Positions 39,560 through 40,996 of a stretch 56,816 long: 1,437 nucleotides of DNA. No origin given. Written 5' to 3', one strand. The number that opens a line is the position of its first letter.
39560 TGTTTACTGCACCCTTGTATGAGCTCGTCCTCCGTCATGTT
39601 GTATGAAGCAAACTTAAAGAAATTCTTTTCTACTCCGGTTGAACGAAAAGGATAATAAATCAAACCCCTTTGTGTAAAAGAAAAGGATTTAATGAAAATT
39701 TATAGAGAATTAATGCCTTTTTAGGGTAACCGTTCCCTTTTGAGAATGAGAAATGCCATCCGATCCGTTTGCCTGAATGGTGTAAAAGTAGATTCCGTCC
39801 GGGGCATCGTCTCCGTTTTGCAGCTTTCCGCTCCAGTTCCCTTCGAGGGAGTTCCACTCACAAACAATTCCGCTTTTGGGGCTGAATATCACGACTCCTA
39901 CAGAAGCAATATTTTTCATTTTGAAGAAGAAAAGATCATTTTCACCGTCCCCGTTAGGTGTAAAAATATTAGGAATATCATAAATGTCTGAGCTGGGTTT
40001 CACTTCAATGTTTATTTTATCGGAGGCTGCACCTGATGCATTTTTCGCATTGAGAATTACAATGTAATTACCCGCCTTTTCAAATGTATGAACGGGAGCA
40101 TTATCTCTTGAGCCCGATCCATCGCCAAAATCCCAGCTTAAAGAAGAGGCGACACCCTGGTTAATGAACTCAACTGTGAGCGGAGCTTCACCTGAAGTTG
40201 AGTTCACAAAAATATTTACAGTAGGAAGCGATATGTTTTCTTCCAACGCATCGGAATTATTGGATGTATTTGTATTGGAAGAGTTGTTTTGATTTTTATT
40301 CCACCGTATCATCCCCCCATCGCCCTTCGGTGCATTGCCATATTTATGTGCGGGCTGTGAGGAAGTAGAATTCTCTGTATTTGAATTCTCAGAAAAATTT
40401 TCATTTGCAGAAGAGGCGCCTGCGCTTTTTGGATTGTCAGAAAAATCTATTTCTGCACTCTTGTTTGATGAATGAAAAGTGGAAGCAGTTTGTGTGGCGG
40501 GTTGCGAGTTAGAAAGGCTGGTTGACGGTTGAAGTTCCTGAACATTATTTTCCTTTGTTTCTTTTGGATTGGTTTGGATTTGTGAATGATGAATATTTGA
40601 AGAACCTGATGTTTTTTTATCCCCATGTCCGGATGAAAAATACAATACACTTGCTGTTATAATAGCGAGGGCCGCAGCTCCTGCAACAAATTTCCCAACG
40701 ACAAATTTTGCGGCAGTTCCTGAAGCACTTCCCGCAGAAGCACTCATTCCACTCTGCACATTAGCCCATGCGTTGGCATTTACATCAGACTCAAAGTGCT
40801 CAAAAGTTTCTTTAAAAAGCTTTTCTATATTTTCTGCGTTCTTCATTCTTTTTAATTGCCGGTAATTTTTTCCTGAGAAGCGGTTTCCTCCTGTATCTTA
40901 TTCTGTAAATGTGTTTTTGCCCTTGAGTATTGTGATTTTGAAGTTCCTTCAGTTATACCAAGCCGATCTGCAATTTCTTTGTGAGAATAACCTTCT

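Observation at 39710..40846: A sigma-tethered membrane protein that ends in a T9SS type-B sorting domain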

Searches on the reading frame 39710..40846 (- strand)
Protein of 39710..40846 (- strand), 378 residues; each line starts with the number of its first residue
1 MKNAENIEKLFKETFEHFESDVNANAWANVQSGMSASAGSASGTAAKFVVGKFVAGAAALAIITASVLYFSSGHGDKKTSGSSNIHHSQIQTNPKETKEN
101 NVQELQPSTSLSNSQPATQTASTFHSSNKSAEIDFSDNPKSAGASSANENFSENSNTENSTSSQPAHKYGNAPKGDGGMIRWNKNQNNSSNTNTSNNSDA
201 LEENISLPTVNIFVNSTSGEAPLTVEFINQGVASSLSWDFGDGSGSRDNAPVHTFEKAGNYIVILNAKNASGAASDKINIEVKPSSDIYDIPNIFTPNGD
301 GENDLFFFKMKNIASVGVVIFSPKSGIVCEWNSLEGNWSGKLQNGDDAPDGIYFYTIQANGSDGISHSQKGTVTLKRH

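Call 3: search_protein_families(library=pfam, proteins=[window:39710-40846:-], max_evalue=1)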
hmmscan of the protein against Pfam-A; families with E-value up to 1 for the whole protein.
window:39710-40846:- (378 aa): 5 families
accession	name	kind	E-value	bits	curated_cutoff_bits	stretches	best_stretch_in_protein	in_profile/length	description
PF00801.26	PKD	-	7e-14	52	23.5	1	214-282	6-80/80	PKD domain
PF13585.12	CHU_C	-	3.8e-13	49.8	27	1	290-374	2-85/86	CHU_C Type IX secretion signal domain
PF18911.6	PKD_4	-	1.9e-12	47.5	27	1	223-281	22-82/85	PKD domain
PF18981.6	InlK_D3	-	2e-05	25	25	1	252-283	43-74/75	Internalin K domain (D3/D4)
PF02932.22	Neur_chan_memb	-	0.065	13.9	28.1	1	48-168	61-150/233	Neurotransmitter-gated ion-channel transmembrane region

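Call 4: search_protein_families(library=ncbifam, proteins=[window:39710-40846:-], max_evalue=1)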
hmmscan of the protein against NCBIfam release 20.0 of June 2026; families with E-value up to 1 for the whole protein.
window:39710-40846:- (378 aa): 4 families
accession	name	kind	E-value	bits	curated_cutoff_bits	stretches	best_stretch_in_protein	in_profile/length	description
TIGR04131.1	Bac_Flav_CTERM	domain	4e-09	36.5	35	1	290-377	2-85/85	T9SS type B sorting domain-containing protein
TIGR00864.1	PCC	subfamily_domain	0.00017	18.1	1861.4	1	187-284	1377-1476/2700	polycystin cation channel protein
NF047351.1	lipase_YSIRK_Sa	exception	0.028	12.7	650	1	46-195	4-147/704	YSIRK-targeted triacylglycerol lipase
NF043060.1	MAP_0585_fam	equivalog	0.4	10.6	170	1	55-197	25-168/319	MAP_0585 family protein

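Call 9: find_homologous_proteins(query=window:39710-40846:-)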
Query window:39710-40846:- (378 aa): 252 proteins with E <= 0.001 among 8000 candidates; the best 120 are listed.
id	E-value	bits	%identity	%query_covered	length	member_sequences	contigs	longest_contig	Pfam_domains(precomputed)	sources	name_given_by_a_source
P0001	2.7e-241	818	100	100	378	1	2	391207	PF00801.27,PF18981.7,PF13585.13,PF18911.7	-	-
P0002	2.2e-149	516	66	100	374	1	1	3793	PF00801.27,PF13585.13,PF18911.7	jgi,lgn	jgi:gliding motility-associated-like protein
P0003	2.0e-131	457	60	99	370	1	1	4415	PF00801.27,PF18981.7,PF13585.13,PF18911.7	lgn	-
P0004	3.1e-128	446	56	100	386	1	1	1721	PF00801.27,PF13585.13,PF18911.7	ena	-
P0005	1.0e-124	435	57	100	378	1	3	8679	PF00801.27,PF18981.7,PF13585.13,PF18911.7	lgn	-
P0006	8.1e-115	402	52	100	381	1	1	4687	PF00801.27,PF13585.13,PF18911.7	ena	-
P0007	3.3e-113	397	53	100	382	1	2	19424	PF00801.27,PF13585.13,PF18911.7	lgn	-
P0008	1.5e-112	395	52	99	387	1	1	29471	PF00801.27,PF13585.13,PF18911.7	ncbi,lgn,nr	ncbi:MAG: PKD domain-containing protein [Bacteroidetes bacterium]|nr:MAG: PKD domain-containing prot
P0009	1.5e-112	395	52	100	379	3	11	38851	PF00801.27,PF18981.7,PF13585.13,PF18911.7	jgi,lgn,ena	-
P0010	6.1e-110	386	52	100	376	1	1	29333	PF00801.27,PF18981.7,PF13585.13,PF18911.7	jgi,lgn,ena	-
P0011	9.5e-110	386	53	99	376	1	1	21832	PF00801.27,PF18981.7,PF13585.13,PF18911.7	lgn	-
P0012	3.1e-109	384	53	99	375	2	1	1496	PF00801.27,PF13585.13,PF18911.7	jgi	-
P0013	1.3e-108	382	50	100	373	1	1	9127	PF00801.27,PF13585.13,PF18911.7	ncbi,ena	-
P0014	6.0e-106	373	51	100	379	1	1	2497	PF00801.27,PF13585.13,PF18911.7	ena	-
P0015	6.6e-104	366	50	100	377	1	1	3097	PF00801.27,PF13585.13,PF18911.7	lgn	-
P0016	2.1e-103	365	50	99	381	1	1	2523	PF00801.27,PF13585.13,PF18911.7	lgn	-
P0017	1.2e-102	362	51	100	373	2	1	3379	PF00801.27,PF18981.7,PF13585.13,PF18911.7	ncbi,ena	ncbi:MAG: PKD domain-containing protein [Bacteroidota bacterium]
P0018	8.6e-102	359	47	100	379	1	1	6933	PF00801.27,PF13585.13,PF18911.7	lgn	-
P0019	9.6e-101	356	50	100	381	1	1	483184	PF00801.27,PF13585.13,PF18911.7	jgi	-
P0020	2.0e-100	355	47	99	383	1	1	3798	PF00801.27,PF18981.7,PF13585.13,PF18911.7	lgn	-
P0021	2.7e-99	351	47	99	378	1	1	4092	PF00801.27,PF13585.13,PF18911.7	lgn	-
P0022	4.5e-99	350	49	100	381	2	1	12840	PF00801.27,PF13585.13,PF18911.7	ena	-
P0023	1.3e-98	349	48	100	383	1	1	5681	PF00801.27,PF13585.13,PF18911.7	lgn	-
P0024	1.6e-97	345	48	100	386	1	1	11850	PF00801.27,PF13585.13,PF18911.7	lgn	-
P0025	1.6e-96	342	49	100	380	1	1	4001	PF00801.27,PF13585.13,PF18911.7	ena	-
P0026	5.3e-96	340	48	100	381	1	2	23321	PF00801.27,PF13585.13,PF18911.7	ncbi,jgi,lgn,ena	ncbi:MAG TPA: gliding motility-associated C-terminal domain-containing protein [Bacteroidia bacteriu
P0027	1.9e-95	339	47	100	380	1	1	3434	PF00801.27,PF18981.7,PF13585.13,PF18911.7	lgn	-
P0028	2.1e-95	338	49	100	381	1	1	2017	PF00801.27,PF18981.7,PF13585.13,PF18911.7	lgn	-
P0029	8.5e-95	336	47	99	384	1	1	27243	PF00801.27,PF13585.13,PF18911.7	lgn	-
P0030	1.9e-93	332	49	100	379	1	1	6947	PF00801.27,PF18981.7,PF13585.13,PF18911.7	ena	-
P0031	2.3e-93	332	48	100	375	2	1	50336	PF00801.27,PF13585.13,PF18911.7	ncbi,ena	-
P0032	9.6e-92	326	47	99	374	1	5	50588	PF00801.27,PF18981.7,PF13585.13,PF18911.7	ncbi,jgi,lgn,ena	-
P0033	2.3e-86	309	42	100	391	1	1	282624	PF00801.27,PF13585.13,PF18911.7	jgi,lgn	-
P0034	2.7e-86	308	45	100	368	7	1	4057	PF00801.27,PF13585.13,PF18911.7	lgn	-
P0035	5.9e-86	307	45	99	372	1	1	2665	PF00801.27,PF13585.13,PF18911.7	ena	-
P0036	9.4e-86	307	46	100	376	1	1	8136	PF00801.27,PF13585.13,PF18911.7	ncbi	-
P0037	4.7e-85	304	44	100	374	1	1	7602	PF00801.27,PF13585.13,PF18911.7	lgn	-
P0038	4.8e-85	304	44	100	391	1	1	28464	PF00801.27,PF13585.13,PF18911.7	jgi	jgi:gliding motility-associated-like protein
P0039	2.2e-84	302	47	100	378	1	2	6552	PF00801.27,PF18981.7,PF13585.13,PF18911.7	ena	-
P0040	1.6e-83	299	44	100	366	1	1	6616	PF00801.27,PF18981.7,PF13585.13,PF13860.13,PF18911.7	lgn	-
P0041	4.3e-83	298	65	57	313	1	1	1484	PF00801.27,PF18981.7,PF13585.13,PF18911.7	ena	-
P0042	1.2e-81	293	43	100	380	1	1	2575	PF00801.27,PF18981.7,PF13585.13,PF18911.7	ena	-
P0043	7.1e-78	281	41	100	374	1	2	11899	PF00801.27,PF13585.13,PF18911.7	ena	-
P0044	8.6e-78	280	42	100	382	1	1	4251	PF00801.27,PF13585.13,PF18911.7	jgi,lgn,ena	-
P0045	6.8e-77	278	40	100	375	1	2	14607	PF00801.27,PF18981.7,PF13585.13,PF18911.7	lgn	-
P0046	8.8e-77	277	43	100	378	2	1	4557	PF00801.27,PF13585.13,PF18911.7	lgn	-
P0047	3.3e-75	272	42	100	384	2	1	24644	PF00801.27,PF13585.13,PF18911.7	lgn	-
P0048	3.7e-75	272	42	100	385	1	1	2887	PF00801.27,PF13585.13,PF18911.7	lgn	-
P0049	1.1e-74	270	41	99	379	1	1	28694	PF00801.27,PF13585.13,PF18911.7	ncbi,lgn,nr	ncbi:MAG: gliding motility-associated C-terminal domain-containing protein [Bacteroidetes bacterium]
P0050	1.8e-72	263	39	100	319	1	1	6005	PF13585.13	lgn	-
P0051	1.4e-67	247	58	26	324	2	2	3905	PF13585.13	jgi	-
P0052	4.7e-67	245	61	26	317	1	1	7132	PF13585.13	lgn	-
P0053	4.3e-66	242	62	44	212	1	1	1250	PF00801.27,PF13585.13,PF18911.7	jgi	jgi:gliding motility-associated-like protein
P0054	6.7e-65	238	56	30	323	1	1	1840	PF13585.13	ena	-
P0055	1.4e-64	237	46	85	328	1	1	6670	PF00801.27,PF18911.7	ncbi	ncbi:MAG: PKD domain-containing protein, partial [Bacteroidia bacterium]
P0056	6.5e-56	209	54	26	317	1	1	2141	PF13585.13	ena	-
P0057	4.9e-45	173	36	30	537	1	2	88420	PF16820.12,PF00801.27,PF18981.7,PF25059.2,PF01835.26,PF18911.7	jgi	jgi:PKD repeat protein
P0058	3.0e-38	150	32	99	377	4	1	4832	PF00801.27,PF13585.13,PF18911.7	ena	-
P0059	9.2e-37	146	32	99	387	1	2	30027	PF00801.27,PF13585.13,PF18911.7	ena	-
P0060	3.6e-36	144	31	98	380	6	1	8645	PF00801.27,PF13585.13,PF18911.7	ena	-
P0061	6.5e-36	143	30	100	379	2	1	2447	PF00801.27,PF13585.13,PF18911.7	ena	-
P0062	7.8e-35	139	28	99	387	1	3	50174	PF00801.27,PF13585.13,PF13860.13,PF18911.7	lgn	-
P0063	9.0e-35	139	30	99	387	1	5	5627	PF00801.27,PF13585.13,PF18911.7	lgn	-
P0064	4.4e-34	137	39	42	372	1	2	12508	PF00801.27,PF13585.13,PF18911.7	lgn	-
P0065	1.2e-33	135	30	99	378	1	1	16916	PF00801.27,PF13585.13,PF18911.7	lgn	-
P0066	7.4e-33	133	28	100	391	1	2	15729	PF00801.27,PF13585.13,PF13860.13,PF18911.7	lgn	-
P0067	1.0e-32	132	30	100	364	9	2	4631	PF13585.13,PF18911.7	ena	-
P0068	2.1e-32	131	31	100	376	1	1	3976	PF00801.27,PF13585.13,PF18911.7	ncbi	-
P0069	8.0e-32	129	29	100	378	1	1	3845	PF00801.27,PF13585.13,PF18911.7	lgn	-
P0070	2.1e-31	128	28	100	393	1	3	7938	PF00801.27,PF13585.13,PF13860.13,PF18911.7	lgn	-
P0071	1.4e-30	125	32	58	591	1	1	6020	PF00801.27,PF13585.13,PF18911.7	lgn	-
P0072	2.2e-29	121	30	99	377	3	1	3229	PF00801.27,PF13585.13,PF18911.7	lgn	-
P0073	2.4e-29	121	31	100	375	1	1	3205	PF00801.27,PF13585.13,PF18911.7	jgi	-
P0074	2.4e-29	121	29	99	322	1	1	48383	PF00801.27,PF13585.13,PF13860.13,PF18911.7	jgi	jgi:gliding motility-associated-like protein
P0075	1.6e-27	115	36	43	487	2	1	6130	PF00801.27,PF13573.13,PF13585.13,PF18911.7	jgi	jgi:gliding motility-associated-like protein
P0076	3.9e-27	114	31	58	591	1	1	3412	PF00801.27,PF13585.13,PF18911.7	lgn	-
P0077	7.3e-27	113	28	98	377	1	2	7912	PF00801.27,PF13585.13,PF13860.13,PF18911.7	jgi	jgi:gliding motility-associated-like protein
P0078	1.0e-26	113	40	43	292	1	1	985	PF00801.27,PF13585.13,PF18911.7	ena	-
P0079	1.8e-26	112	33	58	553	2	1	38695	PF00801.27,PF13585.13,PF18911.7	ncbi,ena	-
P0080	7.1e-26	110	41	22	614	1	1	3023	PF00801.27,PF18911.7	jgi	-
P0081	2.1e-25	108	32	38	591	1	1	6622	PF16820.12,PF00801.27,PF13585.13,PF18911.7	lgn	-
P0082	5.0e-24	104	39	42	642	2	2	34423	PF00801.27,PF13585.13,PF18911.7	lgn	-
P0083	5.3e-24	104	37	48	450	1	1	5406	PF00801.27,PF13585.13,PF18911.7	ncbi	ncbi:MAG: gliding motility-associated C-terminal domain-containing protein, partial [Flavobacteriale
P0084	8.9e-24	103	38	19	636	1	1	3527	PF22352.3,PF00801.27,PF18981.7,PF13927.13,PF19116.7,PF05345.19,PF18911.7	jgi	jgi:PKD repeat protein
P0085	9.0e-24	103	40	43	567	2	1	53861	PF00801.27,PF13585.13,PF06832.19,PF18911.7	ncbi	-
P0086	2.4e-23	101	33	28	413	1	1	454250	PF00801.27,PF08329.17,PF18911.7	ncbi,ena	-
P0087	3.2e-23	101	40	44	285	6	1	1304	PF00801.27,PF13585.13,PF02368.25,PF26918.1,PF18911.7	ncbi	ncbi:MAG: hypothetical protein COY57_02230, partial [Flavobacteriales bacterium CG_4_10_14_0_8_um_fi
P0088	3.3e-23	101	48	16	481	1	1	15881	PF16820.12,PF00801.27,PF18911.7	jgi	jgi:PKD repeat protein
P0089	4.1e-22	97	40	20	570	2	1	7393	PF16820.12,PF00801.27,PF01835.26,PF18911.7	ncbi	-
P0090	4.7e-22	97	37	46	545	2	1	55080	PF13585.13,PF19081.7,PF18911.7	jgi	jgi:gliding motility-associated-like protein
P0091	5.9e-22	97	41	43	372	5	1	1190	PF00801.27,PF13585.13,PF18911.7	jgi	jgi:gliding motility-associated-like protein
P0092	2.8e-21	95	40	20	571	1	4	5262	PF00801.27,PF18911.7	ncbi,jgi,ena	-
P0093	3.3e-21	94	30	42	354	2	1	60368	PF16820.12,PF00801.27,PF18981.7,PF18911.7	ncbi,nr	ncbi:MAG: PKD domain-containing protein [Euryarchaeota archaeon]|nr:PKD domain-containing protein [E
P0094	6.4e-21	93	23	81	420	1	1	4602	PF00801.27,PF13585.13,PF18911.7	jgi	jgi:gliding motility-associated-like protein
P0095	8.2e-21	93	41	21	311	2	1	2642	PF13585.13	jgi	jgi:gliding motility-associated-like protein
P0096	1.3e-20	92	39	42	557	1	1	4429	PF22352.3,PF00801.27,PF13585.13,PF19081.7,PF18911.7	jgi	-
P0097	1.4e-20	92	38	43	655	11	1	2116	PF00801.27,PF13573.13,PF13585.13,PF18911.7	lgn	-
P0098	1.7e-20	92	36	34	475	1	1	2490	PF22352.3,PF00801.27,PF18981.7,PF18911.7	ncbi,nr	ncbi:MAG: PKD domain-containing protein [Candidatus Thermoplasmatota archaeon]|nr:PKD domain-contain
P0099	5.7e-20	90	36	44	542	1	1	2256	PF13585.13,PF19081.7,PF18911.7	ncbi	ncbi:MAG: gliding motility-associated C-terminal domain-containing protein, partial [Bacteroidia bac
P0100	1.7e-19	89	37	40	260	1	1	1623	PF00801.27,PF13585.13,PF13860.13,PF18911.7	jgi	jgi:gliding motility-associated-like protein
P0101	1.9e-19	89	37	43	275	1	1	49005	PF00801.27,PF13585.13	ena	-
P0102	2.1e-19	88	38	38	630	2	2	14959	PF13585.13,PF19081.7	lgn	-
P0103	4.3e-19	87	37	43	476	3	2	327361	PF00801.27,PF13585.13,PF18911.7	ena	-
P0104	5.7e-19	87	34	44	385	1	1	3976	PF00801.27,PF13585.13,PF18911.7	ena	-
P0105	1.7e-18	85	27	99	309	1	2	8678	PF13585.13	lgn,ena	-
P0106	2.0e-18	85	37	49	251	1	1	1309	PF13585.13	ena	-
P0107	2.3e-18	85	35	42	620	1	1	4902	PF00801.27,PF13585.13,PF13860.13,PF18911.7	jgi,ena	-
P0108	5.6e-18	84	37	31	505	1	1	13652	PF00801.27,PF07790.17,PF18911.7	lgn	-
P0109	5.7e-18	84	39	31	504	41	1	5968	PF00801.27,PF07790.17,PF18911.7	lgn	-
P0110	6.4e-18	84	37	43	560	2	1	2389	PF13895.13,PF13585.13,PF19081.7,PF18911.7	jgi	jgi:gliding motility-associated-like protein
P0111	7.4e-18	83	44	23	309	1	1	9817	PF13585.13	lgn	-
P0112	9.4e-18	83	29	49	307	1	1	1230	PF13585.13,PF18911.7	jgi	jgi:gliding motility-associated-like protein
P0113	1.3e-17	83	40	42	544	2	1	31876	PF13585.13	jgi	jgi:gliding motility-associated-like protein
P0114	2.1e-17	82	36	45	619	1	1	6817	PF13585.13,PF18911.7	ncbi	-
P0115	2.6e-17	82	38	38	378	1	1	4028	PF00801.27,PF13585.13,PF13860.13,PF18911.7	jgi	jgi:gliding motility-associated-like protein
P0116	3.0e-17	81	29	92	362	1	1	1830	PF00801.27,PF13585.13,PF18911.7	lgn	-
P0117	5.1e-17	81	34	18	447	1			PF13895.13,PF22352.3,PF00801.27,PF13573.13,PF13927.13,PF00047.32,PF18911.7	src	-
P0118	8.3e-17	80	36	43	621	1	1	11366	PF00801.27,PF13585.13,PF19081.7,PF18911.7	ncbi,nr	ncbi:MAG TPA: gliding motility-associated C-terminal domain-containing protein, partial [Bacteroidia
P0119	1.2e-16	79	36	42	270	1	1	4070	PF13585.13,PF13860.13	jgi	-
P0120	1.4e-16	79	34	45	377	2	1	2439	PF00801.27,PF13585.13,PF18911.7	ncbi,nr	ncbi:MAG TPA: T9SS type B sorting domain-containing protein, partial [Bacteroidetes bacterium]|nr:T9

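Call 11: find_related_loci(query=A1, collection=genome_contigs, flank=10000)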
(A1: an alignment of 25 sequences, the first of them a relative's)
Query A1 (378 aa) in genome_contigs; peptide patterns used: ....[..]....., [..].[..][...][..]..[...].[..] (x = any residue, [..] = any of these).
600 stretches matched a pattern (row limit reached: there are more); 501 encode a relative of the query (tblastn E <= 1e-3); the best 80 are kept; 80 distinct loci.
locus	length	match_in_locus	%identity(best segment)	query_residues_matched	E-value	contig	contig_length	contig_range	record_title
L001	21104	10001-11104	29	5-377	2e-33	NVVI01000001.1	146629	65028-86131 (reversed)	MAG: Flavobacteriales bacterium isolate NORP67 Contig_source1383C_288, whole genome shotgun sequence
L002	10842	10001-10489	40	217-377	1e-28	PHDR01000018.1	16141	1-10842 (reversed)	MAG: Bacteroidetes bacterium HGW-Bacteroidetes-12 bjp_ig2158_scaffold_1423, whole genome shotgun sequence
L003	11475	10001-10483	41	217-377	4e-28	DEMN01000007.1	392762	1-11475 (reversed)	MAG TPA_asm: Flavobacteriales bacterium UBA2669 UBA2669_contig_307, whole genome shotgun sequence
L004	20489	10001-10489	38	217-377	3e-26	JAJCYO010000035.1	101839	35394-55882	MAG: Flavobacteriales bacterium isolate OFTM342 OFTM342_34, whole genome shotgun sequence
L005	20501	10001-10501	35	215-378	2e-25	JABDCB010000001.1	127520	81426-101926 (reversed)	MAG: Bacteroidetes bacterium isolate BWOrgHeat_Nextera78_MAG6 3300020795.a:Ga0206962_1001, whole genome shotgun sequence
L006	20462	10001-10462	36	225-377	5e-24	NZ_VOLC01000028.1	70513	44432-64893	Lunatibacter salilacus strain CUG 91308 NODE_28_length_70513_cov_169.392_ID_6274, whole genome shotgun sequence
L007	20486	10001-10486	40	218-377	4e-24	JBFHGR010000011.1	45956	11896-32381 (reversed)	MAG: Parvicella sp. isolate Mix_sand07.2021.05.G.16 k141_792950_length_45956_cov_15.4416, whole genome shotgun sequence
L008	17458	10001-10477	35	218-377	5e-24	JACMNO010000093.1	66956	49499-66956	MAG: Bacteroidia bacterium isolate LF-bin-173 FL-bin-173-contig-k141_2139394, whole genome shotgun sequence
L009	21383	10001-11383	42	224-364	9e-24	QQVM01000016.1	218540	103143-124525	MAG: Bacteroidetes bacterium isolate MA_BCD_1 c_000000000019, whole genome shotgun sequence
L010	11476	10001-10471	37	222-377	2e-23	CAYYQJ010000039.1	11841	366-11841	MAG TPA_asm: uncultured Bacteroidales bacterium isolate binchicken_co2_385 genome assembly, contig: NODE_4191_length_118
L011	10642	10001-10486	36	219-375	2e-23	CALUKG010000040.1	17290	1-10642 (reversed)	MAG: uncultured Bacteroidales bacterium isolate BRZ_LE__bin11 genome assembly, contig: BRZ_LE__NODE_3634_length_17290_co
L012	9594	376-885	38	218-377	5e-23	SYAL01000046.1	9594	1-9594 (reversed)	MAG: Bacteroidota bacterium isolate F1-20-MAGs137 F1-20__c699781, whole genome shotgun sequence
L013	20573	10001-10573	32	190-377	8e-23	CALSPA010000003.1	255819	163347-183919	MAG: uncultured Flavobacteriales bacterium isolate L_MB170 genome assembly, contig: contig_27062_L_MB170, whole genome s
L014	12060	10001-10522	37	218-377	1e-22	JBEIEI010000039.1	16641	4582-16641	MAG: Flavobacteriales bacterium isolate Sample-101-S75-bin-72 Sample_101_S75-bin_72-k141_342924, whole genome shotgun se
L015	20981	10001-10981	35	221-377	1e-22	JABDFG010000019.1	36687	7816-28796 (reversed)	MAG: Bacteroidetes bacterium isolate BWOrgControl_Nextera28_MAG6 3300020967.a:Ga0206820_1033, whole genome shotgun seque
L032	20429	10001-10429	33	235-375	2e-20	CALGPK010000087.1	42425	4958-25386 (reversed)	MAG: uncultured Bacteroidales bacterium isolate N1_Bin_METABAT__185_1 genome assembly, contig: c_000000711259, whole gen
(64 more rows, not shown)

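Call 12: find_encoding_contigs(protein=P0019, flank=10000, max_places=2)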
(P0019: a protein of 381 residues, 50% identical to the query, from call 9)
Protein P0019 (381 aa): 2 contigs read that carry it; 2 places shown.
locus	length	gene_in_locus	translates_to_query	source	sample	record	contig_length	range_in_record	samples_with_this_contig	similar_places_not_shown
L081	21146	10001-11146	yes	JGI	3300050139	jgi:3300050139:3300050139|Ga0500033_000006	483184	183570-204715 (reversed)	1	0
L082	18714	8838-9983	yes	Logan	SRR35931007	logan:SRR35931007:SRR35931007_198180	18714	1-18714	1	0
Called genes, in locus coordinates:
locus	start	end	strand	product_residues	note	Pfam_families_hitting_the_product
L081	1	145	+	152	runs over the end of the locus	PF00583:Acetyltransf_1, PF13673:Acetyltransf_10 (weak), PF13508:Acetyltransf_7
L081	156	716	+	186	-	-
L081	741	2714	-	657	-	PF02518:HATPase_c, PF00204:DNA_gyraseB, PF01751:Toprim, PF00986:DNA_gyraseB_C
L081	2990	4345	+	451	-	PF00070:Pyr_redox (faint), PF01266:DAO (faint), PF01494:FAD_binding_3, PF13450:NAD_binding_8 (weak)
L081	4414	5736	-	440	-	PF01926:MMR_HSR1, PF02421:FeoB_N, PF04548:AIG1, PF03193:RsgA_GTPase (weak), PF00009:GTP_EFTU, PF01926:MMR_HSR1, PF02421:FeoB_N, PF14714:KH_dom-like, +8 more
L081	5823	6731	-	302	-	PF00009:GTP_EFTU, PF00350:Dynamin_N (faint), PF01926:MMR_HSR1, PF02421:FeoB_N, PF03193:RsgA_GTPase (faint), PF04548:AIG1 (weak), PF10662:PduV-EutP (weak), PF07650:KH_2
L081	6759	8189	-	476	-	PF00919:UPF0004, PF04055:Radical_SAM, PF01938:TRAM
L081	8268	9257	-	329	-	PF01118:Semialdhyde_dh, PF02800:Gp_dh_C (faint), PF02774:Semialdhyde_dhC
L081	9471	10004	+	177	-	PF04542:Sigma70_r2, PF08281:Sigma70_r4_2, PF04545:Sigma70_r4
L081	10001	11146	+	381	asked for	PF00801:PKD, PF18911:PKD_4, PF13585:CHU_C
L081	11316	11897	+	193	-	PF08281:Sigma70_r4_2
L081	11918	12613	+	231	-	-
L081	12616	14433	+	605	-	PF01541:GIY-YIG, PF27096:UvrC_M, PF22920:UvrC_RNaseH, PF08459:UvrC_RNaseH_dom, PF14520:HHH_5 (weak)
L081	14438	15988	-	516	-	PF10150:RNase_E_G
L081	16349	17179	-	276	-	PF21033:RMD1-3 (faint), PF13414:TPR_11 (faint), PF23914:TPR_CcmH_CycH, PF00515:TPR_1 (faint), PF07719:TPR_2 (faint), PF13174:TPR_6 (faint), PF13176:TPR_7 (faint), PF13181:TPR_8 (faint), +5 more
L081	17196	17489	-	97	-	PF00216:Bac_DNA_binding, PF18291:HU-HIG (weak)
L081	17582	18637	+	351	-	PF00730:HhH-GPD, PF00633:HHH (weak), PF14815:NUDIX_4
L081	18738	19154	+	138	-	PF00436:SSB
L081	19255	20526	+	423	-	PF01595:CNNM, PF00571:CBS (weak), PF03471:CorC_HlyC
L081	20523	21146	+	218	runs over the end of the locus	PF25593:GldD_lipo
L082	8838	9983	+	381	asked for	PF00801:PKD, PF18911:PKD_4, PF13585:CHU_C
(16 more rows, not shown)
